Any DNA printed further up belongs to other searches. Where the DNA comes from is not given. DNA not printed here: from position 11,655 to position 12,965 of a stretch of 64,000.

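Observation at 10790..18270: Four-gene operon SIR2-like / orphan / RecQ-like helicase / RecD-like helicase-nuclease: a combination I cannot match to a named defence system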

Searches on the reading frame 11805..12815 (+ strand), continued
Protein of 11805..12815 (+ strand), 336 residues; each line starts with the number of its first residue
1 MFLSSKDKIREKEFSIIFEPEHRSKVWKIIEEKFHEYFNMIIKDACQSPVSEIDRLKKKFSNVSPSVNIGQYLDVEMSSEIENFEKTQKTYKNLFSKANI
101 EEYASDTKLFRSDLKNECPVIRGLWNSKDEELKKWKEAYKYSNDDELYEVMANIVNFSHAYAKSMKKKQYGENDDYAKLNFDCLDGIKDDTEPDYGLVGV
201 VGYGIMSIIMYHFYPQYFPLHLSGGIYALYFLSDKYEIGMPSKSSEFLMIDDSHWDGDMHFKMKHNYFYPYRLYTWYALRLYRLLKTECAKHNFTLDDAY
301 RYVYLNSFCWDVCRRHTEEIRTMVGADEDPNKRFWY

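Call 19: search_protein_families(library=pfam, proteins=[L006:8971-9942:+, L006:10001-10984:+, L006:10977-12968:+, L006:13007-13372:+, L008:2392-3426:+, L008:6491-8014:+, L013:6922-7938:+, L013:8891-11572:+, L010:8980-10968:+], max_evalue=0.05)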
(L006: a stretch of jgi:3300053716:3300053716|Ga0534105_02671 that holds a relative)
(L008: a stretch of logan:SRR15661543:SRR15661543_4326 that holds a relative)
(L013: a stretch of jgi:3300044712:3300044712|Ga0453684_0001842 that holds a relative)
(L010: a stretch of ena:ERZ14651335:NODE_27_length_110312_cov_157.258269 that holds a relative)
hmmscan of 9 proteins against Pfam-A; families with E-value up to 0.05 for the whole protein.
L006:8971-9942:+ (323 aa): 1 family
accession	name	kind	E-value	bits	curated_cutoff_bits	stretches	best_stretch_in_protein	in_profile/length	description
PF02234.24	CDI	-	0.048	14.2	25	0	16-41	11-36/49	Cyclin-dependent kinase inhibitor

L006:10001-10984:+ (327 aa): 0 families

L006:10977-12968:+ (663 aa): 6 families
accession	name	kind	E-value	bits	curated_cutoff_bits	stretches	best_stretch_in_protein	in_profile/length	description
PF00271.37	Helicase_C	-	1.6e-33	115.6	23.5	2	233-344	2-110/110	Helicase conserved C-terminal domain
PF00270.35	DEAD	-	1.2e-21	77.6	26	1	23-197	2-166/167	DEAD/DEAH box helicase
PF04851.21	ResIII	-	4.2e-05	23.9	22.5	1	19-190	2-162/164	Type III restriction enzyme, res subunit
PF16203.11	ERCC3_RAD25_C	-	0.00013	21.8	27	1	274-343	80-151/248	ERCC3/RAD25/XPB C-terminal helicase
PF22590.2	Cas3-like_C_2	-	0.0059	17.3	27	1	261-343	17-104/106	CRISPR-associated nuclease/helicase Cas3, C-terminal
PF17760.6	UvrA_inter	-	0.019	15.3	23.3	1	239-303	9-74/109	UvrA interaction domain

L006:13007-13372:+ (121 aa): 1 family
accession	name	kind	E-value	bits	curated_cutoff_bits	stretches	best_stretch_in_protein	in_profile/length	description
PF22638.1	FlgK_D1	-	0.011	15.8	28.6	1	64-100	61-97/233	Flagellar hook-associated protein FlgK helical domain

L008:2392-3426:+ (344 aa): 1 family
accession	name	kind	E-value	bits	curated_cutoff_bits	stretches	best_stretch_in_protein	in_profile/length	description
PF02234.24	CDI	-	0.034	14.7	25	0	37-62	11-36/49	Cyclin-dependent kinase inhibitor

L008:6491-8014:+ (507 aa): 0 families

L013:6922-7938:+ (338 aa): 2 families
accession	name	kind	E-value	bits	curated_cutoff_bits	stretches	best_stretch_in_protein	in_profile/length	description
PF04471.18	Mrr_cat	-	5.2e-24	85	21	1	196-310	3-115/115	Restriction endonuclease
PF14280.11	DUF4365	-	0.035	14.6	24.3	0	205-254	7-58/139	Domain of unknown function (DUF4365)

L013:8891-11572:+ (893 aa): 4 families
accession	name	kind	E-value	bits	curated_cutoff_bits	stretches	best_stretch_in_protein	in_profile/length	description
PF00271.37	Helicase_C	-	1.1e-24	87.2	23.5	1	233-336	10-109/110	Helicase conserved C-terminal domain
PF00270.35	DEAD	-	2.9e-23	82.9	26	1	20-186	4-163/167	DEAD/DEAH box helicase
PF04851.21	ResIII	-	5.4e-06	26.8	22.5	1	20-183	8-163/164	Type III restriction enzyme, res subunit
PF13307.12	Helicase_C_2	-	0.029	14.9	25.3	0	232-312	3-86/170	Helicase C-terminal domain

L010:8980-10968:+ (662 aa): 4 families
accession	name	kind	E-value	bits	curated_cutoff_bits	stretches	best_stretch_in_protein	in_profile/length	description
PF00271.37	Helicase_C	-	1.8e-31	109.1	23.5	2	229-340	2-110/110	Helicase conserved C-terminal domain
PF00270.35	DEAD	-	3.8e-24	85.8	26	1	21-194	2-167/167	DEAD/DEAH box helicase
PF04851.21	ResIII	-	7.2e-11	42.7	22.5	1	17-186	2-162/164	Type III restriction enzyme, res subunit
PF13173.12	AAA_14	-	0.0044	17.5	27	0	112-164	34-89/129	AAA domain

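Call 20: find_encoding_contigs(protein=P0005, flank=8000, max_places=2)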
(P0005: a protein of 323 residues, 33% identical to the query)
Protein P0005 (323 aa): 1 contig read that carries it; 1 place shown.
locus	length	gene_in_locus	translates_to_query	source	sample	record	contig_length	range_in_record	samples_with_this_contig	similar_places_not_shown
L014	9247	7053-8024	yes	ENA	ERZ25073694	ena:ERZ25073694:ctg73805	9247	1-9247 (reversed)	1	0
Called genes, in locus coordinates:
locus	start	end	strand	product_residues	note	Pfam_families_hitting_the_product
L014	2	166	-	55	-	?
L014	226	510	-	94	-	PF13231:PMT_2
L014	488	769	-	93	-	-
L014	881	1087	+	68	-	PF06751:EutB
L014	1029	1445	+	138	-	PF06751:EutB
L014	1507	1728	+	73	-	PF06751:EutB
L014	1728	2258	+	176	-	PF06751:EutB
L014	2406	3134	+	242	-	PF05985:EutC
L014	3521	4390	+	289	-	-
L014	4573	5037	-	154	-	PF00486:Trans_reg_C (weak)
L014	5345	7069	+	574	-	PF08378:NERD, PF02562:PhoH (faint), PF09848:SLFN-g3_helicase (weak), PF13245:AAA_19 (weak), PF13401:AAA_22 (weak), PF13538:UvrD_C_2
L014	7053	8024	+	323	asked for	-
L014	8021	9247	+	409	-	?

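Call 21: find_encoding_contigs(protein=P0004, flank=8000, max_places=2)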
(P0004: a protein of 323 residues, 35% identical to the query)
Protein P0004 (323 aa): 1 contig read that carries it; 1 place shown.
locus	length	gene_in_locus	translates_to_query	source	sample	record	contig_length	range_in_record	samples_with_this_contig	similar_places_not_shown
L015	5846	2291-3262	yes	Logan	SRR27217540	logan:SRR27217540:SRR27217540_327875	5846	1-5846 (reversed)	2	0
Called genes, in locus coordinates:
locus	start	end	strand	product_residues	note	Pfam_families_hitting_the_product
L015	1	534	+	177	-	?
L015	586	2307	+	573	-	PF08378:NERD, PF13401:AAA_22 (faint), PF13538:UvrD_C_2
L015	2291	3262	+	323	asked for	-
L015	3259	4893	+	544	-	PF00270:DEAD, PF00271:Helicase_C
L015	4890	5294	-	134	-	-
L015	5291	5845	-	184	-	?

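Call 22: find_encoding_contigs(protein=P0007, flank=8000, max_places=2)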
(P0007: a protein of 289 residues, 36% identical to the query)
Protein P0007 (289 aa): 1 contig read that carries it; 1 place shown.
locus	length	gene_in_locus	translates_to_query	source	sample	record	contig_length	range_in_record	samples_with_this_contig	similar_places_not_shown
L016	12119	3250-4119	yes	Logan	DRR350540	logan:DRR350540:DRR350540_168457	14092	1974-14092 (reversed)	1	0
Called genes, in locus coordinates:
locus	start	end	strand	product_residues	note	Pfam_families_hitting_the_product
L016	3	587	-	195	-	?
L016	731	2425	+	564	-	PF02463:SMC_N (weak), PF11398:DUF2813 (weak), PF13175:AAA_15, PF13476:AAA_23 (weak), PF13304:AAA_21 (weak), PF00069:Pkinase, PF07714:PK_Tyr_Ser-Thr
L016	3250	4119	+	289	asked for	-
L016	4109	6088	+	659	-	PF00270:DEAD, PF04851:ResIII (weak), PF00271:Helicase_C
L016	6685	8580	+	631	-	-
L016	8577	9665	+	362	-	PF24390:PRTase-CE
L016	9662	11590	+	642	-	PF24389:ORC-CDC6-like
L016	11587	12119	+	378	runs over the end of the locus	-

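Call 26: find_related_loci(query=A1, collection=metagenome_contigs, flank=10000)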
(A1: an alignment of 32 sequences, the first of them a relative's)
Query A1 (336 aa) in metagenome_contigs; peptide patterns used: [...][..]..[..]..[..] (x = any residue, [..] = any of these).
301 stretches matched a pattern; 125 encode a relative of the query (tblastn E <= 1e-3); the best 80 are kept; 80 distinct loci.
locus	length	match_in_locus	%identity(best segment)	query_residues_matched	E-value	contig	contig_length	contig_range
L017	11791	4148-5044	34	18-320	5e-46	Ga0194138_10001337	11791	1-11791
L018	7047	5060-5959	32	16-320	6e-44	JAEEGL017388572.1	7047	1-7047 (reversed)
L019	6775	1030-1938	31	18-324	1e-43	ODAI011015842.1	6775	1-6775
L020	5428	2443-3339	33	18-320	1e-43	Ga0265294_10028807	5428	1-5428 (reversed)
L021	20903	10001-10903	35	15-320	6e-43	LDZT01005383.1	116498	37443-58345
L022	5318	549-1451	36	15-320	4e-42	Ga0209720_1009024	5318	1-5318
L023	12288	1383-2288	33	15-320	4e-42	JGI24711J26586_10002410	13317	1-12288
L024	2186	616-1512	32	18-320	1e-42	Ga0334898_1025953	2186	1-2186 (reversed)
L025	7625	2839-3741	36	15-320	9e-42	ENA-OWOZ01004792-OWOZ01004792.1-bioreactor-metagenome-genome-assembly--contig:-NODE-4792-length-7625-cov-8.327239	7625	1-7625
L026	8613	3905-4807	36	15-320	9e-42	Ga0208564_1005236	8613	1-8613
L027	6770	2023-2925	36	15-320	8e-42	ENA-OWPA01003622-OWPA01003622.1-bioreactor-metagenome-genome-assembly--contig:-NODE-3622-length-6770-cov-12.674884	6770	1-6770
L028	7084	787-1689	36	15-320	9e-42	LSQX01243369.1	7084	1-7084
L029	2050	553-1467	32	16-320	2e-42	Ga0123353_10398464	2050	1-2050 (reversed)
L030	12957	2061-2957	32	18-320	5e-42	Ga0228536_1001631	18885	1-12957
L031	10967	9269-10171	36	15-320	9e-42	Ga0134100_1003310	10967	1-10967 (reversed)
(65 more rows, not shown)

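Call 31: predict_structure(alignment_id=A1)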
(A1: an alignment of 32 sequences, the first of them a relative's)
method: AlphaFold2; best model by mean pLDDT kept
length: 336 residues; sequences in the alignment: 32
mean_pLDDT: 87.9   pTM: 0.88
mean pLDDT of the five models: 87.9, 87.6, 86.4, 85.7, 85.5
residues with pLDDT >= 90: 224; 70-90: 67; 50-70: 38; < 50: 7
segments of 3 or more residues with pLDDT < 50: 330-336
pLDDT, mean of each block of 10 residues (from residue 1): 69 89 96 97 79 64 72 92 96 89 95 96 92 92 97 96 95 93 78 87 95 97 95 90 87 65 83 97 98 96 97 94 68 44
secondary structure, 60 per line:
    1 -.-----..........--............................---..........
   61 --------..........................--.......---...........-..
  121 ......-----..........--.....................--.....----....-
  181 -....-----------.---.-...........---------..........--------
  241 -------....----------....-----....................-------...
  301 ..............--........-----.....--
elements in order: H8-17 H20-47 H51-60 H69-94 H97-103 H107-117 H119-126 H132-141 H144-164 H167-171 H176-179 H182-185 H203-213 H223-232 E248-251 E262-265 H271-290 H298-314 H317-324 H330-334

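Call 34: fold_search(model_id=the predicted structure, library=pdb)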
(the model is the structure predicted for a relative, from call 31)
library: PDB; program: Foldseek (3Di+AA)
matches with E <= 10: 27; with E <= 0.001: 0
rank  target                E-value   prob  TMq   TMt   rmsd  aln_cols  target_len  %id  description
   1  9ec8_A                2.0e+00  0.04  0.13  0.06  21.4       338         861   13  Active state of wild-type EsCas13d ternary complex (released 2025-08-06)
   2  4y02                  2.1e+00  0.03  0.11  0.06  23.3       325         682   11  Crystal structure of dipeptidyl peptidase 11 (DPP11) from Porphyromonas gingivalis (Ground) (released 2015-07-15)
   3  3woq_A                2.8e+00  0.04  0.14  0.08  23.6       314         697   10  Crystal structure of the DAP BII hexapeptide complex III (released 2014-09-03)
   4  9kuq                  3.7e+00  0.01  0.10  0.10  23.9       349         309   10  Crystal structure of a C45 isoprenyl diphosphate synthase, Rv0562 from Mycobacterium tuberculosis (released 2025-07-09)
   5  4xzy_A                4.1e+00  0.02  0.12  0.07  23.4       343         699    9  Crystal structure of dipeptidyl peptidase 11 (DPP11) from Porphyromonas gingivalis (released 2015-07-15)
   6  4qil_A                4.1e+00  0.01  0.07  0.08  23.5       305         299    8  Crystal structure of the ROQ domain of human Roquin in complex with the Hmg19 stem-loop RNA (released 2014-07-16)
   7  8vsi_A                4.3e+00  0.02  0.12  0.08  25.5       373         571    8  Mechanistic Insights Revealed by YbtPQ in the Occluded State (released 2024-04-10)
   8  7n6g_6A               4.5e+00  0.02  0.11  0.04  31.9       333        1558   10  C1 of central pair (released 2022-05-18)
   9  3wok_A                4.7e+00  0.03  0.15  0.09  24.8       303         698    9  Crystal structure of the DAP BII (Space) (released 2014-09-03)
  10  8t10_B                5.6e+00  0.01  0.11  0.12  26.7       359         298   10  TRPV1 in nanodisc bound with two LPA molecules in opposite monomers (released 2024-05-08)
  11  8xik                  7.0e+00  0.02  0.18  0.14  21.2       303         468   10  Structure of acyltransferase GWT1 in complex with manogepix(APX001A) (released 2024-10-02)
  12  5b1q_A                7.0e+00  0.01  0.12  0.10  19.5       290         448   13  Human herpesvirus 6B tegument protein U14 (released 2016-04-20)
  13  3l0i_C                7.3e+00  0.02  0.13  0.14  28.9       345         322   11  Complex structure of SidM/DrrA with the wild type Rab1 (released 2009-12-22)
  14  7ugk_A                7.6e+00  0.05  0.24  0.23  19.9       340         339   10  Crystal structure of the human queuine salvage enzyme DUF2419, wild-type apo form (released 2022-12-21)
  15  3wol_A                7.6e+00  0.02  0.12  0.08  23.6       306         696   10  Crystal structure of the DAP BII dipeptide complex I (released 2014-09-03)
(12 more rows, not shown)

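Call 40: search_protein_families(library=ncbifam, proteins=[window:11805-12815:+, L006:10977-12968:+, L015:586-2307:+], max_evalue=0.01)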
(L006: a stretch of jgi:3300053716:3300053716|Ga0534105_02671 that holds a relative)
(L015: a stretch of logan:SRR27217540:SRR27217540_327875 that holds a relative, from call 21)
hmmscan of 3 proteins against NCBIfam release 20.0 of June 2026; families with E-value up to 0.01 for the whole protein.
window:11805-12815:+ (336 aa): 0 families

L006:10977-12968:+ (663 aa): 42 families (the best 25 are shown)
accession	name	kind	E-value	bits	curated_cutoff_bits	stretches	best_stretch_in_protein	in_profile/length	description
TIGR01389.1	recQ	equivalog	1.4e-86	291.3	640.2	1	22-384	15-358/591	DNA helicase RecQ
TIGR00614.1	recQ_fam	subfamily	1.1e-76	258.5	219.8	1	20-460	11-440/470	RecQ family ATP-dependent DNA helicase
NF041063.1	DpdF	equivalog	5.6e-66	223.7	550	1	33-361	155-490/813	protein DpdF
NF008279.0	PRK11057.1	equivalog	6.7e-64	216.4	1015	1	22-364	27-351/608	ATP-dependent DNA helicase RecQ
NF053631.1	RNA_helic_CshA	equivalog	6.7e-27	94.4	646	1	181-360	173-348/434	degradosome RNA helicase CshA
NF008394.0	PRK11192.1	equivalog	1.5e-22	80.1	507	1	25-352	30-350/441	ATP-dependent RNA helicase SrmB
NF008744.0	PRK11776.1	equivalog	1.9e-21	76.2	524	1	182-357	180-350/460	ATP-dependent RNA helicase DbpA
NF002340.1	PRK01297.1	equivalog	9.6e-18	64.1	564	1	83-346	103-346/372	ATP-dependent RNA helicase RhlB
NF010338.0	PRK13767.1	equivalog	1e-17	63.7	849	1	113-341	148-383/877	ATP-dependent helicase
NF053711.1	RNA_heli_RhlE1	exception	1e-15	57.4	750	1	232-358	230-353/434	RNA helicase RhlE1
NF053636.1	DDHlcsCsdAPsy1082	equivalog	1.9e-15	56.4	890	1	232-346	228-340/512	DEAD/DEAH box helicase CsdA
TIGR04121.1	DEXH_lig_assoc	equivalog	2.3e-15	55.4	850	1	17-355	10-359/804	ligase-associated DNA damage response DEXH box helicase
NF010337.0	PRK13766.1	equivalog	1e-13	50.3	610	2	209-361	327-485/781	Hef nuclease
NF008642.0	PRK11634.1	equivalog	2.1e-12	46.3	989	1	186-357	185-353/628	DEAD/DEAH family ATP-dependent RNA helicase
NF007882.0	PRK10590.1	equivalog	1.8e-11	43.7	743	1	222-352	221-348/456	ATP-dependent RNA helicase RhlE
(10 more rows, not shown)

L015:586-2307:+ (573 aa): 6 families
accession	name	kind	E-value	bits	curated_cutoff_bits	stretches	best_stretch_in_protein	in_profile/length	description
NF053713.1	helicas_STM2767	equivalog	1.6e-08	33.5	550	1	207-278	163-236/665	STM2767 family DEAD/DEAH box helicase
NF041464.1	HelD_BACSU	equivalog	3.5e-06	25.2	419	1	326-531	549-765/779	RNA polymerase recycling motor HelD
NF041254.1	motor_HelR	exception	4.3e-06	25.3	750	1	314-522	509-699/706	RNA polymerase recycling motor ATPase HelR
NF004069.0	PRK05580.2-1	equivalog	0.0018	16.8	767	1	205-274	98-167/612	primosomal protein N'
NF040671.1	PLuB_AAA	exception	0.004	14.6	999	0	424-528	1131-1229/1256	PLuB system helicase-like protein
NF038214.1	IS21_help_AAA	equivalog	0.0057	16.4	200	1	219-269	76-126/232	IS21-like element helper ATPase IstB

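Call 44: find_encoding_contigs(protein=P0006, flank=8000, max_places=2)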
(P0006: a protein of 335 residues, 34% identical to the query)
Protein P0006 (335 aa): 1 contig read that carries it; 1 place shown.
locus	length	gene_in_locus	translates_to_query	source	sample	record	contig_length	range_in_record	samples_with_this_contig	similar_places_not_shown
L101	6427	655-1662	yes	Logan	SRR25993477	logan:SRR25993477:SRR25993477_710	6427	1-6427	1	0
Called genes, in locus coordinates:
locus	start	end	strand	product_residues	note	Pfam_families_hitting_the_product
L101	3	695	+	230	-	?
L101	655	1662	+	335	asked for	-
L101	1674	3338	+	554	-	PF00270:DEAD, PF00271:Helicase_C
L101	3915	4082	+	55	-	-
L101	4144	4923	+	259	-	PF04480:DUF559 (weak)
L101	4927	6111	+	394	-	-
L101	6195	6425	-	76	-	?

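Call 51: find_related_loci(query=A1, collection=viral_contigs, flank=8000)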
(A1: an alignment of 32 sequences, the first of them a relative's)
Query A1 (336 aa) in viral_contigs; peptide patterns used: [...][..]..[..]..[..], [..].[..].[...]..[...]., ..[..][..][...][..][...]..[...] (x = any residue, [..] = any of these).
145 stretches matched a pattern; 3 encode a relative of the query (tblastn E <= 1e-3); 3 distinct loci.
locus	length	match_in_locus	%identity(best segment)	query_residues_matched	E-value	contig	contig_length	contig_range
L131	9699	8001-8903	36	15-320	6e-43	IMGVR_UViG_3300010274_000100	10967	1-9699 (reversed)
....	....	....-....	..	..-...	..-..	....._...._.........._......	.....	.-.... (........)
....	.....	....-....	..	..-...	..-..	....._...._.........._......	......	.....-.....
